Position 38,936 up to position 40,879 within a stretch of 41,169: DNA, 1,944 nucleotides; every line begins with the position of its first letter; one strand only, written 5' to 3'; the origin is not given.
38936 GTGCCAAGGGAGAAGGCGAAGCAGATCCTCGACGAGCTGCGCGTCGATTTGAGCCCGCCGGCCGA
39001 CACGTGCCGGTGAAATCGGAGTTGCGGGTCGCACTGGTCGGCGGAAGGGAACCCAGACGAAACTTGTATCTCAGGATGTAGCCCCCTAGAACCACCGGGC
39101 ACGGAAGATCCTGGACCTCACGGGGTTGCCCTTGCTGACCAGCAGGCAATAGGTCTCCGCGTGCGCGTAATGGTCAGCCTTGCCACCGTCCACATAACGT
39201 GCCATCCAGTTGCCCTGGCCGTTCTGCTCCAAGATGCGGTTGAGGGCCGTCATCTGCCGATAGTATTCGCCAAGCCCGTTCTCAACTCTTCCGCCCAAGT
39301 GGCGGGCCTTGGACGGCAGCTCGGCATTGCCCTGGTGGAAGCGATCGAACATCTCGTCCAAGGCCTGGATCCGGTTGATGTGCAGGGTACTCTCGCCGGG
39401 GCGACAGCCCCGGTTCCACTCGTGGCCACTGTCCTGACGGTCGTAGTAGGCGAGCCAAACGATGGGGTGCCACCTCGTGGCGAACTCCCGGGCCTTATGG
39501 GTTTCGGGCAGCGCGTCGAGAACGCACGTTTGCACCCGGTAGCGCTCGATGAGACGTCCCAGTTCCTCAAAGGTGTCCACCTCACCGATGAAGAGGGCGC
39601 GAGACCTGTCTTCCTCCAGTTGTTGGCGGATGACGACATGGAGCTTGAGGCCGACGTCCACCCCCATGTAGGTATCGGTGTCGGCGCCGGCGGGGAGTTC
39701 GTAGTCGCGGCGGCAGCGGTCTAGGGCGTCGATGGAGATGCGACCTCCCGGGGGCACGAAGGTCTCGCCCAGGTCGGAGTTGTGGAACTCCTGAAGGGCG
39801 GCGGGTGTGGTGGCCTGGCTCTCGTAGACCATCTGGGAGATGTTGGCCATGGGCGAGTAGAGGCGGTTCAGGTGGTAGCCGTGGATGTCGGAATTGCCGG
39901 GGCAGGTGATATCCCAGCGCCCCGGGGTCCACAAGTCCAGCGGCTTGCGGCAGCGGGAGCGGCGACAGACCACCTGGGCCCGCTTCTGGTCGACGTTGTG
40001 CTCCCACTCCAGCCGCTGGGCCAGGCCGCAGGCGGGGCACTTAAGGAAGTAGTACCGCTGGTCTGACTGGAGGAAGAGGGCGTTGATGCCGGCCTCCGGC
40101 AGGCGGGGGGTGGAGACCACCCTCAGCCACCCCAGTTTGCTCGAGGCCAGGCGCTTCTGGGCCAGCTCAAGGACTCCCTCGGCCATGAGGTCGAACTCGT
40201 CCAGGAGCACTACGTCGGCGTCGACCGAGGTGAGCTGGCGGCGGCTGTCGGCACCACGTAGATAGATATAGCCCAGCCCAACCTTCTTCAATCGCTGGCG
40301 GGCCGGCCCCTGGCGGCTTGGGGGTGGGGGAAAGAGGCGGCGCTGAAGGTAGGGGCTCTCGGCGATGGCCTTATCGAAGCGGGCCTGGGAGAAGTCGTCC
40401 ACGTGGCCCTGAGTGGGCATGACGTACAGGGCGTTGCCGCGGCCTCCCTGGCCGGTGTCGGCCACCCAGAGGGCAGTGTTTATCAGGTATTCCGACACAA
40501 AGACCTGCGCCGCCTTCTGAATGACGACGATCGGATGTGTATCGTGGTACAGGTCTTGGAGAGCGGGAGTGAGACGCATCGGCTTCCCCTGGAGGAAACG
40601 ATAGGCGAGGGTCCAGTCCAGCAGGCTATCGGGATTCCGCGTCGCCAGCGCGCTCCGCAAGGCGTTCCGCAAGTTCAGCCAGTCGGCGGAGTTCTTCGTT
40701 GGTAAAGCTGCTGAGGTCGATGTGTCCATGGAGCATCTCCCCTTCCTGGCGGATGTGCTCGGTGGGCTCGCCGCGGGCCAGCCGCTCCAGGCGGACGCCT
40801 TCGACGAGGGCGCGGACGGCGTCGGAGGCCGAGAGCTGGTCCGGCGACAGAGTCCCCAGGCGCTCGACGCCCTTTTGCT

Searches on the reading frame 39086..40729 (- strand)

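Call 17: search_protein_families(library=pfam, proteins=[window:39086-40729:-], max_evalue=0.001)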
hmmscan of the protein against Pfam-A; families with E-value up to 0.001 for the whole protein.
window:39086-40729:- (547 aa): 2 families
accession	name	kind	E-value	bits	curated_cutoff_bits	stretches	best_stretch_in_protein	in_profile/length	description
PF05876.18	GpA_ATPase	-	6e-26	92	25.6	1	64-257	26-228/247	Phage terminase large subunit gpA, ATPase domain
PF20454.4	GpA_nuclease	-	1.3e-06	28.3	22.5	1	283-359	2-86/294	Terminase large subunit gpA, endonuclease domain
